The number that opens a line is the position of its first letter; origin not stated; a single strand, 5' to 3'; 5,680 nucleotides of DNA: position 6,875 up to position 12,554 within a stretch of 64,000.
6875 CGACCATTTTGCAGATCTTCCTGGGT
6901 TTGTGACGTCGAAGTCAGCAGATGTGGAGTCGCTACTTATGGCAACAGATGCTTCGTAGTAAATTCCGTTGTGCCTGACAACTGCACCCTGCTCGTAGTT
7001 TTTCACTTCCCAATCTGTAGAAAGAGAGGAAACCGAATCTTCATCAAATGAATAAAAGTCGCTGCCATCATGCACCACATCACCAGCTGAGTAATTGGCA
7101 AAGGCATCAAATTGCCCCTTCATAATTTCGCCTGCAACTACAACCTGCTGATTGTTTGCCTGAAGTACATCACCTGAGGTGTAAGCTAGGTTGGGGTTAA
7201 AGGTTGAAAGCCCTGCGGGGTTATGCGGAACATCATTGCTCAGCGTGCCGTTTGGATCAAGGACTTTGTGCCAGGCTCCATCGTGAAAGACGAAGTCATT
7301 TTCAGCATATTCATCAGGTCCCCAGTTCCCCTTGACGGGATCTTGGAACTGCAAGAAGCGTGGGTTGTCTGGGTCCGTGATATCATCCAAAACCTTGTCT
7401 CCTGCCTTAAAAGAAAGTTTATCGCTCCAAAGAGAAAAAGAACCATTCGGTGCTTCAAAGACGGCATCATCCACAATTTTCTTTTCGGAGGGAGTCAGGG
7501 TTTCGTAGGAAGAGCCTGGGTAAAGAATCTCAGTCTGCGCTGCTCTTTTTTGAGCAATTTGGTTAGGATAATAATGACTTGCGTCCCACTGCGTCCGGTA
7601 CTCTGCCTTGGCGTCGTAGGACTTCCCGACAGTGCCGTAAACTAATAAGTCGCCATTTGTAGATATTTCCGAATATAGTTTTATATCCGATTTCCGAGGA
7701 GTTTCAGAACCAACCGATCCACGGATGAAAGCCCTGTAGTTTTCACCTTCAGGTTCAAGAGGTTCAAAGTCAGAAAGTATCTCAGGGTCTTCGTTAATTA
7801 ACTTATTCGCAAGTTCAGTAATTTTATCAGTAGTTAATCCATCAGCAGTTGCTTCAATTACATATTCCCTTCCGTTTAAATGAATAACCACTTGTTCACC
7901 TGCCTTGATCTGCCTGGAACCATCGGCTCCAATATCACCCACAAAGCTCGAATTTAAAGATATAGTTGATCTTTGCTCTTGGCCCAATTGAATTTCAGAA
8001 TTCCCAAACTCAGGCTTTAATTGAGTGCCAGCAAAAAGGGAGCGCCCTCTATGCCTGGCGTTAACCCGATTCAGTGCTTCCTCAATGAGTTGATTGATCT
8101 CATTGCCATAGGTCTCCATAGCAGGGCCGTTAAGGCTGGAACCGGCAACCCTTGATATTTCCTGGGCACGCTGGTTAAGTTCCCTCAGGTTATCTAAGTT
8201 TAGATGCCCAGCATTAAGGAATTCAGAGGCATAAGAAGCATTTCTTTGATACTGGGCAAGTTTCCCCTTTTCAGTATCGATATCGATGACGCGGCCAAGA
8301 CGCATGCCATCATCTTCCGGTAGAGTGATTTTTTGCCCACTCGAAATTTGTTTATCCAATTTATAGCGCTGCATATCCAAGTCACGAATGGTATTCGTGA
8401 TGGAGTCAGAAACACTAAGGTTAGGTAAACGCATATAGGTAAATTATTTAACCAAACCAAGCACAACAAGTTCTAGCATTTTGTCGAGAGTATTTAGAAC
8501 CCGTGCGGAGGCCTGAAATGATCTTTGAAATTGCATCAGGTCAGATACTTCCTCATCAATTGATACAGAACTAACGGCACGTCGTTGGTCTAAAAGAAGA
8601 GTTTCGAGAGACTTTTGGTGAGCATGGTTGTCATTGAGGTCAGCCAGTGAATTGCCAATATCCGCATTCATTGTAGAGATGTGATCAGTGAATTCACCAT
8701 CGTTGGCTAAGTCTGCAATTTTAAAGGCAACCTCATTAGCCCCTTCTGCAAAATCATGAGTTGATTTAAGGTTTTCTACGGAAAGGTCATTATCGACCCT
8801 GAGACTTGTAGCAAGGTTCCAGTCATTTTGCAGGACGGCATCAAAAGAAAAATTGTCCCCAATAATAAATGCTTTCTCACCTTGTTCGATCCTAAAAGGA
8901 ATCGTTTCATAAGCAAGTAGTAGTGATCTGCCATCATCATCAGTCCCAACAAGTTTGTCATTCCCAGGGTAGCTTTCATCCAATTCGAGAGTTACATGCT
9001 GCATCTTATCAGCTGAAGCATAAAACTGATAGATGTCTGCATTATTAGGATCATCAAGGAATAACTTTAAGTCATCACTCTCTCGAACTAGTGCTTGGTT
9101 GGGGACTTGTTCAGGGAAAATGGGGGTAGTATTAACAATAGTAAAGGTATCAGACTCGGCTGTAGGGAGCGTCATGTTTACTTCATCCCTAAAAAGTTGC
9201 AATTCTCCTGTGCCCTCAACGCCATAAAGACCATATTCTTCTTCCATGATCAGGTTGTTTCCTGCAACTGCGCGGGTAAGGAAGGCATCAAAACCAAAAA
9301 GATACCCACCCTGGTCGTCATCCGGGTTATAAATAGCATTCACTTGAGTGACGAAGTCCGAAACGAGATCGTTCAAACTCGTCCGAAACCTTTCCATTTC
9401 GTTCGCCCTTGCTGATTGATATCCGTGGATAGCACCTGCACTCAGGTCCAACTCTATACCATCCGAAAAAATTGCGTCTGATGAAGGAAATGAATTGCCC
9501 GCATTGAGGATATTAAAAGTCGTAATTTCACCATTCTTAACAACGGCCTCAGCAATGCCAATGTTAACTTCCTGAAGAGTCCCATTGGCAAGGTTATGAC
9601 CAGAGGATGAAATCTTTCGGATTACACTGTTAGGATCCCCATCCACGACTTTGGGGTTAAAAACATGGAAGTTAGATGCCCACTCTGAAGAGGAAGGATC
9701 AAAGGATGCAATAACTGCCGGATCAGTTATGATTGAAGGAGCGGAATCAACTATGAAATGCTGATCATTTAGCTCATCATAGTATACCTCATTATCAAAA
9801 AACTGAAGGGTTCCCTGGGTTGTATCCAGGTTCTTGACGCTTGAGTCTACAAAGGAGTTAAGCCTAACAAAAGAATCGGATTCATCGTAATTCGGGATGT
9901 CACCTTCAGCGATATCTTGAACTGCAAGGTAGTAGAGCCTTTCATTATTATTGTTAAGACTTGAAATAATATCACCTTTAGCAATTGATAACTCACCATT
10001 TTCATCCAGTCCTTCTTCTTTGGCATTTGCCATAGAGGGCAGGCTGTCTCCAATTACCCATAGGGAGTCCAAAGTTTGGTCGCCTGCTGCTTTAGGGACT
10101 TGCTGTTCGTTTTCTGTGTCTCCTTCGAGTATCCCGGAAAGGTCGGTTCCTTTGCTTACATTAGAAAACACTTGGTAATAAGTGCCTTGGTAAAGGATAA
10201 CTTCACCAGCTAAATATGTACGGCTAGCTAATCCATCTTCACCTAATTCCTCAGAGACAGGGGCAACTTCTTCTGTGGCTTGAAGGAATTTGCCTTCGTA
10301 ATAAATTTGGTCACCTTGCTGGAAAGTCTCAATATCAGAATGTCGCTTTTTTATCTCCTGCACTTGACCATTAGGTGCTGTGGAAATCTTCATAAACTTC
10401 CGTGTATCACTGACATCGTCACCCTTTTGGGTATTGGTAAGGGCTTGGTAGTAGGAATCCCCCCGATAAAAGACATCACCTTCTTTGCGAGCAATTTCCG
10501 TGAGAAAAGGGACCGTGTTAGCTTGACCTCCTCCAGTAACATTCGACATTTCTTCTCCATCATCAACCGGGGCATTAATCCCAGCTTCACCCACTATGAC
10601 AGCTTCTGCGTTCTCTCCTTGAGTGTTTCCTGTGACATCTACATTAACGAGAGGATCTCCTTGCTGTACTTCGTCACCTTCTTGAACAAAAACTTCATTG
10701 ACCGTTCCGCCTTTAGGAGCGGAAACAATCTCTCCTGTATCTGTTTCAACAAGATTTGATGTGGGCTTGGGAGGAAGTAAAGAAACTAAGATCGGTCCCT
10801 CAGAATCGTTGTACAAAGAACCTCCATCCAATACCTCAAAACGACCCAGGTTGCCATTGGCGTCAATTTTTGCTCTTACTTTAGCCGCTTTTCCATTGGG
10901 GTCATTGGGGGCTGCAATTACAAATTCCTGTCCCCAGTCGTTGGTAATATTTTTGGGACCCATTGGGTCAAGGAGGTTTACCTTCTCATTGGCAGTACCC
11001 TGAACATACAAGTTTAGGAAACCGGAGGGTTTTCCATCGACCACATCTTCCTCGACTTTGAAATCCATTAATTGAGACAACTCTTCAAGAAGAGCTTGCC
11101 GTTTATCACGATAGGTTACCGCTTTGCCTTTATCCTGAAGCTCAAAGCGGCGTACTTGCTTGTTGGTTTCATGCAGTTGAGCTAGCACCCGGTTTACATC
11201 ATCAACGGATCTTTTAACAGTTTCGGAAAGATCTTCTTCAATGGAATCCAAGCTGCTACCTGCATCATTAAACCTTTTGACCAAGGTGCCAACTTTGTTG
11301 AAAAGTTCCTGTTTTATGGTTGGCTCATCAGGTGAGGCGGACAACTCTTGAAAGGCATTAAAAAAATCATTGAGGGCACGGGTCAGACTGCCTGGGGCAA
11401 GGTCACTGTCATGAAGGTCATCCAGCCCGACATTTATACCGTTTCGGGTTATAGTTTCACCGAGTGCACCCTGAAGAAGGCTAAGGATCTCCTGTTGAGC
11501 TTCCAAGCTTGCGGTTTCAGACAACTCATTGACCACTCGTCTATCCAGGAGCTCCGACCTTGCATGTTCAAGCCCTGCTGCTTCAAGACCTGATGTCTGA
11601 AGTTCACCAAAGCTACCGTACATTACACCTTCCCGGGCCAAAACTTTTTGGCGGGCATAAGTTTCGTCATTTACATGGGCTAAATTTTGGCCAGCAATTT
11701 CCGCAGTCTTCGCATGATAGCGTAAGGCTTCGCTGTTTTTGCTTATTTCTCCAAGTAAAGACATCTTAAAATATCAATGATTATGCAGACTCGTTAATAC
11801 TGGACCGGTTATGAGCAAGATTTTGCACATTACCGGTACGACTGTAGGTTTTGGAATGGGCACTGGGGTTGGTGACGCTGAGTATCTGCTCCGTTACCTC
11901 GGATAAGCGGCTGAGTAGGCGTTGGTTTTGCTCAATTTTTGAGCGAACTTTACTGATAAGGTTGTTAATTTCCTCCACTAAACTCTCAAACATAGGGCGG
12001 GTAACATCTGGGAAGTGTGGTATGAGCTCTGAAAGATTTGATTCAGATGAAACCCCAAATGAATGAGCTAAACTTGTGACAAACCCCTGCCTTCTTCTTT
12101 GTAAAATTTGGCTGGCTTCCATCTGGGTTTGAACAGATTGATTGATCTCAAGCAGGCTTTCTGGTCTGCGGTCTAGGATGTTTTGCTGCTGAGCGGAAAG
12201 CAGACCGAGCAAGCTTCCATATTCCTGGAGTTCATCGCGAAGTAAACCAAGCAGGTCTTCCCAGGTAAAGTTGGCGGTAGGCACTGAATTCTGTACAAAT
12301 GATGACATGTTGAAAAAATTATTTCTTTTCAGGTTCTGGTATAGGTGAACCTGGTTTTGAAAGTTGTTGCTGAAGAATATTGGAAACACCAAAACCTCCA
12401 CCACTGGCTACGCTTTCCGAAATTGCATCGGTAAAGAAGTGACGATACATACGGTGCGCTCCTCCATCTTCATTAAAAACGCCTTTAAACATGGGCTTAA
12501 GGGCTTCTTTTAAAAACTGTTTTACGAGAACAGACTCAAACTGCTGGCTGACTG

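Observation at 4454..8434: FlgL (HAP3) expanded to 1326 aa by an insert of about 1050 residues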

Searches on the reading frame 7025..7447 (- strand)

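Call 75: search_protein_families(library=pfam, proteins=[window:7025-7447:-], max_evalue=1)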
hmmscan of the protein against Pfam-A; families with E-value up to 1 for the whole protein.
window:7025-7447:- (141 aa): 1 family
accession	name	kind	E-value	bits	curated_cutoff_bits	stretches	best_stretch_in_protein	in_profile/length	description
PF02839.19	CBM_5_12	-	0.0012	19.2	26.2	0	83-100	2-19/44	Carbohydrate-binding module family 5/12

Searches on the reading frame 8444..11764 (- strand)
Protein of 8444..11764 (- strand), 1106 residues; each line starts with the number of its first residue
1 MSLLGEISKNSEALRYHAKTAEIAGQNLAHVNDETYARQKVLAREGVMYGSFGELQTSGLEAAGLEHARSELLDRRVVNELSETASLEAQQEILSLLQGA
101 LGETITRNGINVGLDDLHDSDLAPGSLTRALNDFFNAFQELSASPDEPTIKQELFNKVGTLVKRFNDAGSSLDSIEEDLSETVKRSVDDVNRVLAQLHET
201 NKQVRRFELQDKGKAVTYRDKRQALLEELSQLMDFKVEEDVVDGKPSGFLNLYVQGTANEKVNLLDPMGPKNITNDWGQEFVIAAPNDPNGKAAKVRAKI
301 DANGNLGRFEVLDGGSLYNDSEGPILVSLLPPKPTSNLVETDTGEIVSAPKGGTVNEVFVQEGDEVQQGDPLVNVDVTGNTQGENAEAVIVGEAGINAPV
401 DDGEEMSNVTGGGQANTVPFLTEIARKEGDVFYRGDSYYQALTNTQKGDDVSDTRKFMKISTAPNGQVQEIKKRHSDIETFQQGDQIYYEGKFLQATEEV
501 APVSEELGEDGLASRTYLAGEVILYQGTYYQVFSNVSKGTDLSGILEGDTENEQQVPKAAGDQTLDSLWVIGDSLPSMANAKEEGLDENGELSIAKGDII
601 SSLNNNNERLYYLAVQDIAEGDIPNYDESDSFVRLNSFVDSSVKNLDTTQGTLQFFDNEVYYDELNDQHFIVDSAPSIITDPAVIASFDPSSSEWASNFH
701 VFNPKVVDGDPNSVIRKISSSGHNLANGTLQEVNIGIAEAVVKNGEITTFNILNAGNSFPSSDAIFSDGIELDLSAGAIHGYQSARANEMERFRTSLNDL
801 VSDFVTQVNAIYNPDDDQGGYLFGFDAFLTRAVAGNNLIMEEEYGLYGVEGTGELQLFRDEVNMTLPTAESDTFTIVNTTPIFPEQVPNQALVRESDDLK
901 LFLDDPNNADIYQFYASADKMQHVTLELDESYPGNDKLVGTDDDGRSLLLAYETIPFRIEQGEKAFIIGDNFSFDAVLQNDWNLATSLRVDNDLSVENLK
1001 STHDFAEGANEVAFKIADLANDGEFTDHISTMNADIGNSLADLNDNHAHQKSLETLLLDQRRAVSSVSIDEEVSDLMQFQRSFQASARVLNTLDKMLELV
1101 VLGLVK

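Call 5: search_protein_families(library=pfam, proteins=[window:8444-11764:-], max_evalue=0.01)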
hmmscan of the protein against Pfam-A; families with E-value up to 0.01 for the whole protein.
window:8444-11764:- (1106 aa): 4 families
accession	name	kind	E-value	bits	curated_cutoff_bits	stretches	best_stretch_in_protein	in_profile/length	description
PF22638.1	FlgK_D1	-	3e-28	99.4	28.6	1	126-254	14-136/233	Flagellar hook-associated protein FlgK helical domain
PF06429.18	Flg_bbr_C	-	5.2e-09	35.9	23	1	1065-1098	8-41/46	Flagellar basal body rod FlgEFG protein C-terminal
PF13533.13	Biotin_lipoyl_2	-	5.7e-06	26.5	29.8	1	347-375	3-31/32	Biotin-lipoyl like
PF00364.28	Biotin_lipoyl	-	3.7e-05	23.9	22.1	1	347-374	45-72/73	Biotin-requiring enzyme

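Call 6: search_protein_families(library=ncbifam, proteins=[window:8444-11764:-], max_evalue=0.01)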
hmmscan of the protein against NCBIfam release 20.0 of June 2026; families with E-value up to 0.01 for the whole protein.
window:8444-11764:- (1106 aa): 10 families
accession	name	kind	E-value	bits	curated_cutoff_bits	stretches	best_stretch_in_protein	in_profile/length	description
TIGR02492.1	flgK_ends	equivalog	3.1e-50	171.8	170.75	2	12-239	8-215/437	flagellar hook-associated protein FlgK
TIGR01843.1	type_I_hlyD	subfamily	1.3e-05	24.3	208.65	1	339-379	38-78/422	HlyD family type I secretion periplasmic adaptor subunit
NF004241.1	PRK05682.1-5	equivalog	0.00034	19.8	469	1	1064-1101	405-442/446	flagellar hook protein FlgE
NF008814.0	PRK11854.1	equivalog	0.0016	17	722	1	340-475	142-267/637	pyruvate dehydrogenase complex dihydrolipoyllysine-residue acetyltransferase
NF009278.1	PRK12636.1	equivalog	0.0045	16.5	350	0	1063-1100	221-259/263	flagellar basal body rod protein FlgG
TIGR01348.1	PDHac_trf_long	equivalog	0.0047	15.5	552.1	1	341-423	193-275/587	dihydrolipoyllysine-residue acetyltransferase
TIGR03794.1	NHLM_micro_HlyD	equivalog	0.0048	15.9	156.2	0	347-389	256-297/421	NHLP bacteriocin system secretion protein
NF004173.0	PRK05641.1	equivalog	0.0052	17.3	199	0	347-375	124-152/153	putative acetyl-CoA carboxylase biotin carboxyl carrier protein subunit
NF004547.1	PRK05889.1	equivalog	0.0064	16.6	75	0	347-372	42-67/71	biotin/lipoyl-binding carrier protein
TIGR02971.1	heterocyst_DevB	subfamily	0.0091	15.4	129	0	347-384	16-56/327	ABC exporter membrane fusion protein, DevB family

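Call 55: find_homologous_proteins(query=window:8447-11764:-, max_evalue=0.001)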
Query window:8447-11764:- (1106 aa): 169 proteins with E <= 0.001 among 8000 candidates; the best 120 are listed.
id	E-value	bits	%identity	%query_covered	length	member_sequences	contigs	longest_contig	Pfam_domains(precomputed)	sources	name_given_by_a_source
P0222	0.0e+0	2428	99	100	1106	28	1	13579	PF25984.1,PF06429.19,PF22638.2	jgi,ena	-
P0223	0.0e+0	2192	89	100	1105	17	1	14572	PF25984.1,PF06429.19,PF22638.2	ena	-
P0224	0.0e+0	2166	90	100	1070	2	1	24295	PF06429.19,PF22638.2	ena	-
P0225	0.0e+0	2022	83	100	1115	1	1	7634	PF25984.1,PF06429.19,PF22638.2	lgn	-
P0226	0.0e+0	2020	83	100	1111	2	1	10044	PF25984.1,PF06429.19,PF22638.2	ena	-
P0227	0.0e+0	2020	83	100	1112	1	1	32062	PF25984.1,PF06429.19,PF00364.29,PF22638.2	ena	-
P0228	0.0e+0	2019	83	100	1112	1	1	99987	PF25984.1,PF06429.19,PF22638.2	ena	-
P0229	0.0e+0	2019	83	100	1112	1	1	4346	PF25984.1,PF06429.19,PF22638.2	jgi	jgi:flagellar hook-associated protein FlgK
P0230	0.0e+0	2019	83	100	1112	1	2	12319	PF25984.1,PF06429.19,PF00364.29,PF22638.2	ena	-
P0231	0.0e+0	2018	83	100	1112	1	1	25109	PF25984.1,PF06429.19,PF22638.2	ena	-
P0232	0.0e+0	2018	83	100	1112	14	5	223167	PF25984.1,PF06429.19,PF22638.2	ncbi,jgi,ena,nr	ncbi:MAG: hypothetical protein CML14_04520 [Puniceicoccaceae bacterium]|nr:hypothetical protein [Pun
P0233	0.0e+0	2017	83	100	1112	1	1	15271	PF25984.1,PF06429.19,PF22638.2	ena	-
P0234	0.0e+0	2016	83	100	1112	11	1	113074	PF25984.1,PF06429.19,PF00364.29,PF22638.2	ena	-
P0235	0.0e+0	2016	83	100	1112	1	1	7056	PF25984.1,PF06429.19,PF00364.29,PF22638.2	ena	-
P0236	0.0e+0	2016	83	100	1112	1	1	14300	PF25984.1,PF06429.19,PF00364.29,PF22638.2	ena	-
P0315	0.0e+0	1040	49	100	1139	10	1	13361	PF06429.19,PF22638.2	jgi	jgi:flagellar hook-associated protein FlgK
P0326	1.3e-284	965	57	41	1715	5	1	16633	PF02839.20,PF06429.19,PF22638.2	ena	-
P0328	3.0e-283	961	55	42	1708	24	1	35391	PF02839.20,PF06429.19,PF22638.2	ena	-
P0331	1.1e-282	959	56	41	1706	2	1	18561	PF02839.20,PF06429.19,PF22638.2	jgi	jgi:flagellar hook-associated protein FlgK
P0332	4.1e-282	957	54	42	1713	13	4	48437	PF02839.20,PF06429.19,PF22638.2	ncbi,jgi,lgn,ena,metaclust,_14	metaclust:\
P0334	7.9e-282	956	57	41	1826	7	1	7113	PF06429.19,PF22638.2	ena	-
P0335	6.6e-281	953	57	40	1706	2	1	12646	PF02839.20,PF06429.19,PF22638.2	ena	-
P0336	6.6e-281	953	58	40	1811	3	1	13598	PF02839.20,PF06429.19,PF22638.2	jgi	jgi:flagellar hook-associated protein FlgK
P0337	3.4e-280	951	57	41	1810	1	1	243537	PF02839.20,PF06429.19,PF22638.2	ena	-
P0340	1.3e-279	949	55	41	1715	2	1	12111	PF02839.20,PF06429.19,PF22638.2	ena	-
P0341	2.4e-279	948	57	40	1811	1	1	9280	PF02839.20,PF06429.19,PF22638.2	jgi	-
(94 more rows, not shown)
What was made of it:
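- FlgK homologues of 1040-1826 aa exist, some with precomputed PF02839 (call 55).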

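Call 67: predict_structure(alignment_id=A3)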
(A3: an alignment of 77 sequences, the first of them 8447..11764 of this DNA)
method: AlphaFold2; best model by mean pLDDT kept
length: 1106 residues; sequences in the alignment: 77
mean_pLDDT: 75.3   pTM: 0.69
mean pLDDT of the five models: 75.3, 74.4, 73.1, 72.9, 72.2
residues with pLDDT >= 90: 229; 70-90: 583; 50-70: 115; < 50: 179
segments of 3 or more residues with pLDDT < 50: 1-17, 25-68, 105-122, 337-422, 548-555, 1068-1070
pLDDT, mean of each block of 10 residues (from residue 1): 41 50 47 45 37 31 44 81 92 85 50 35 66 90 87 91 91 90 92 89 73 62 87 85 66 80 80 86 86 90 88 90 88 59 33 29 38 30 25 29 38 29 70 86 82 84 86 86 90 89 79 83 88 87 64 56 83 88 66 79 74 82 72 89 85 86 90 86 85 83 89 87 82 91 89 88 84 89 90 92 93 85 92 87 80 85 90 91 76 75 67 85 86 72 77 89 82 92 91 84 76 87 81 86 90 85 57 56 64 68 60
secondary structure, 60 per line:
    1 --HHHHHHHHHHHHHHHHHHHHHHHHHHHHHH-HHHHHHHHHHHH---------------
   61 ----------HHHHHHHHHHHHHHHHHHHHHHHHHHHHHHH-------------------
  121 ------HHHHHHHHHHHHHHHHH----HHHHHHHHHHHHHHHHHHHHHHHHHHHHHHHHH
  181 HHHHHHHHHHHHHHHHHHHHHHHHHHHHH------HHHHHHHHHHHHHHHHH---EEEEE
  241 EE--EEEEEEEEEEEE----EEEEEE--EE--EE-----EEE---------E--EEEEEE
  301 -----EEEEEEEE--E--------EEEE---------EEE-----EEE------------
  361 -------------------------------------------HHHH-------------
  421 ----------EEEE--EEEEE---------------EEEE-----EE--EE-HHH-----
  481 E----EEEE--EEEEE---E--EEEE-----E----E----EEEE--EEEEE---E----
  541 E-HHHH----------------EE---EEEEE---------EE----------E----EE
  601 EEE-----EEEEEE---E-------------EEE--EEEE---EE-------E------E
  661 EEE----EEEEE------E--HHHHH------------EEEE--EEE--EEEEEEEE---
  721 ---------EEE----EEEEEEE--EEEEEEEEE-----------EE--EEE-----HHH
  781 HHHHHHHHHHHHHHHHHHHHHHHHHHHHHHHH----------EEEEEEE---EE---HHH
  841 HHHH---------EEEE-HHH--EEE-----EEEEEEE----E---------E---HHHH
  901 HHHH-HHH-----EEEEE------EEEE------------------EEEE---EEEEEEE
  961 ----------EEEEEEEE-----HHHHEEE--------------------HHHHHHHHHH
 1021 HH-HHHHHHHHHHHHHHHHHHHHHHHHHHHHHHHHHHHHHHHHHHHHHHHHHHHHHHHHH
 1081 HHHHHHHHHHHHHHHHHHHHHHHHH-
elements in order (helices of 4 or more, strands of 3 or more residues): H3-32 H34-45 H71-101 H127-143 H148-209 H216-232 E236-242 E245-256 E261-266 E280-282 E295-300 E306-313 E325-328 E338-340 E346-348 H404-407 E431-434 E437-441 E457-460 E486-489 E492-496 E503-506 E522-525 E528-532 H543-546 E568-572 E599-603 E609-614 E632-634 E637-640 E660-663 E668-672 H682-686 E699-702 E705-707 E710-717 E730-732 E737-743 E746-754 E770-772 H778-812 E823-829 H838-844 E854-857 E864-866 E872-878 H897-904 E914-918 E925-928 E947-950 E954-960 E971-978 H984-987 E988-990 H1011-1022 H1024-1105
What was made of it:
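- Tried and rejected: These are 28-29-residue hairpin matches in a region with pLDDT below 40 (call 67).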

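Call 69: fold_search(model_id=the predicted structure, library=pdb)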
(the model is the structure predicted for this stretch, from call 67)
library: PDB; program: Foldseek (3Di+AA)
matches with E <= 10: 259; with E <= 0.001: 11
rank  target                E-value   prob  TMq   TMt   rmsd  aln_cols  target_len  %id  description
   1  9u4r_CC               3.3e-09  1.00  0.27  0.51  16.6      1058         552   10  Structure of the intial complex in filament assembly at 3.23 angstroms resolution, conformation 2. (released 2026-03-25)
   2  9go6_F                2.9e-08  1.00  0.29  0.56  17.4      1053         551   10  Salmonella hook-filament junction complex (released 2025-04-09)
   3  2d4y_A                3.6e-08  1.00  0.25  0.63  15.8      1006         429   10  Crystal structure of a 49K fragment of HAP1 (FlgK) (released 2006-11-14)
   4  9go6_A                1.3e-07  1.00  0.29  0.56  16.7      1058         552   10  Salmonella hook-filament junction complex (released 2025-04-09)
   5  9go6_E                2.7e-07  1.00  0.26  0.51  17.2      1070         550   11  Salmonella hook-filament junction complex (released 2025-04-09)
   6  9u4r_CA               3.5e-07  1.00  0.27  0.52  16.8      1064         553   11  Structure of the intial complex in filament assembly at 3.23 angstroms resolution, conformation 2. (released 2026-03-25)
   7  2d4y_B                3.7e-07  1.00  0.14  0.36   7.1       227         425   18  Crystal structure of a 49K fragment of HAP1 (FlgK) (released 2006-11-14)
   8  5xbj                  1.5e-06  1.00  0.15  0.33   6.5       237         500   17  The structure of the flagellar hook junction protein HAP1 (FlgK) from Campylobacter jejuni (released 2017-12-06)
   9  4ut1                  2.0e-06  1.00  0.17  0.33  27.9      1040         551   11  The structure of the flagellar hook junction protein FlgK from Burkholderia pseudomallei (released 2015-02-11)
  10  9go6_C                6.1e-06  1.00  0.28  0.53  19.9      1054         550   10  Salmonella hook-filament junction complex (released 2025-04-09)
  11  9gsx_L                4.1e-04  1.00  0.14  0.23  13.2       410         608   12  Campylobacter hook-filament junction-cap complex (released 2025-04-09)
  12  4nz4_A                1.2e-02  0.97  0.05  0.11  11.3       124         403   18  Structure of Vibrio cholerae chitin de-N-acetylase in complex with 2-(ACETYLAMINO)-2-DEOXY-A-D-GLUCOPYRANOSE (NDG) and (released 2014-08-13)
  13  4nyu                  2.4e-02  0.92  0.05  0.11  11.0       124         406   18  Structure of Vibrio cholerae chitin de-N-acetylase in complex with acetate ion (ACT) in C 2 2 21 (released 2014-08-13)
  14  3wx7_A                2.8e-02  0.89  0.05  0.11  10.8       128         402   15  Crystal structure of COD (released 2014-12-03)
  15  8fqc_Q1               3.1e-02  0.41  0.05  0.22  18.0       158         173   18  Structure of baseplate with receptor binding complex of Agrobacterium phage Milano (released 2024-01-31)
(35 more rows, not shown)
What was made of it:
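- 8444..11764 (-): flgK (HAP1), 1106 aa, also about twice the usual size. Foldseek matches solved FlgK structures at E 3e-9 to 4e-4, TM up to 0.63 (call 69).
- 10169..10483 (-): FlgK residues about 428-532: tandem CBM5/12-like hairpin modules. Foldseek match to the tandem CBM12 of Vibrio deacetylase, probability 0.97 over 124 columns (call 69).
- FlgK is 1106 aa. Its fold matches solved FlgK and also tandem CBM12 (calls 67, 69).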

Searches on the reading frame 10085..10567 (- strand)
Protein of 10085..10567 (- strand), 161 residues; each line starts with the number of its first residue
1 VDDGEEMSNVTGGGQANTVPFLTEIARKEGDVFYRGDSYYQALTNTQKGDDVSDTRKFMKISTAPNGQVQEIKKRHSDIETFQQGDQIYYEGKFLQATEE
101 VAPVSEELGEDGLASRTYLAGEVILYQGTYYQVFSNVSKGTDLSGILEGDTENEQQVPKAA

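Call 75: search_protein_families(library=pfam, proteins=[window:10085-10567:-], max_evalue=1)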
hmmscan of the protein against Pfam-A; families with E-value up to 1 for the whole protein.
window:10085-10567:- (161 aa): 1 family
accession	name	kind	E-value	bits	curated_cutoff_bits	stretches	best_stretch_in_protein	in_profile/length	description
PF02839.19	CBM_5_12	-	0.025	15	26.2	1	114-133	4-23/44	Carbohydrate-binding module family 5/12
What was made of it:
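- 10169..10483 (-): Sub-threshold Pfam CBM_5_12, 15 bits, at 513-532 (call 75).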

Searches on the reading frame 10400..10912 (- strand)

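Call 75: search_protein_families(library=pfam, proteins=[window:10400-10912:-], max_evalue=1)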
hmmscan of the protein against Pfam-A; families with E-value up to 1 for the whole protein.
window:10400-10912:- (171 aa): 7 families
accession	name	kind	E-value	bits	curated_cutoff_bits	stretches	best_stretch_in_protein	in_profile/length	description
PF13533.13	Biotin_lipoyl_2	-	3e-07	30.5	29.8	1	63-91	3-31/32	Biotin-lipoyl like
PF00364.28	Biotin_lipoyl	-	5.2e-06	26.6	22.1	1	63-90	45-72/73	Biotin-requiring enzyme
PF13437.12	HlyD_3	-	0.0086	17.2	22.2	1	63-92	2-31/106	HlyD family secretion protein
PF00358.26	PTS_EIIA_1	-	0.014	15.5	27.2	1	69-96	81-108/127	phosphoenolpyruvate-dependent sugar phosphotransferase system, EIIA 1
PF16576.10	HlyD_D23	-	0.03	14.1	30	1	63-91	111-139/214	Barrel-sandwich domain of CusB or HlyD membrane-fusion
PF01551.29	Peptidase_M23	-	0.15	12.7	28.7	1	71-99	52-80/96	Peptidase family M23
PF06898.16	YqfD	-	0.29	10.4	25.2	1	70-109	194-243/379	Putative stage IV sporulation protein YqfD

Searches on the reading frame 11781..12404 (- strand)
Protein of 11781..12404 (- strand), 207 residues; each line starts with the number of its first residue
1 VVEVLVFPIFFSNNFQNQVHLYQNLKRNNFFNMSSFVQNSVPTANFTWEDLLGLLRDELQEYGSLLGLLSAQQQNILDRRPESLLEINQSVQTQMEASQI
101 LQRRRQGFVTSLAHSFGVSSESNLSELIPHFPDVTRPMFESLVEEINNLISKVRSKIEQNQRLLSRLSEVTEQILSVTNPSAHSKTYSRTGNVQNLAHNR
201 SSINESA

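Call 5: search_protein_families(library=pfam, proteins=[window:11781-12404:-], max_evalue=0.01)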
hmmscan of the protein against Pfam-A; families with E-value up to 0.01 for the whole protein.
window:11781-12404:- (207 aa): 1 family
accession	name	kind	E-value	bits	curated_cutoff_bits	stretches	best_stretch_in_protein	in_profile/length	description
PF05130.17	FlgN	-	9e-21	75.3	30.5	1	49-193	4-145/147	FlgN protein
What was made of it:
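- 11781..12404 (-): flgN, the export chaperone family for FlgK/FlgL. Pfam FlgN, 75.3 bits (call 5).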
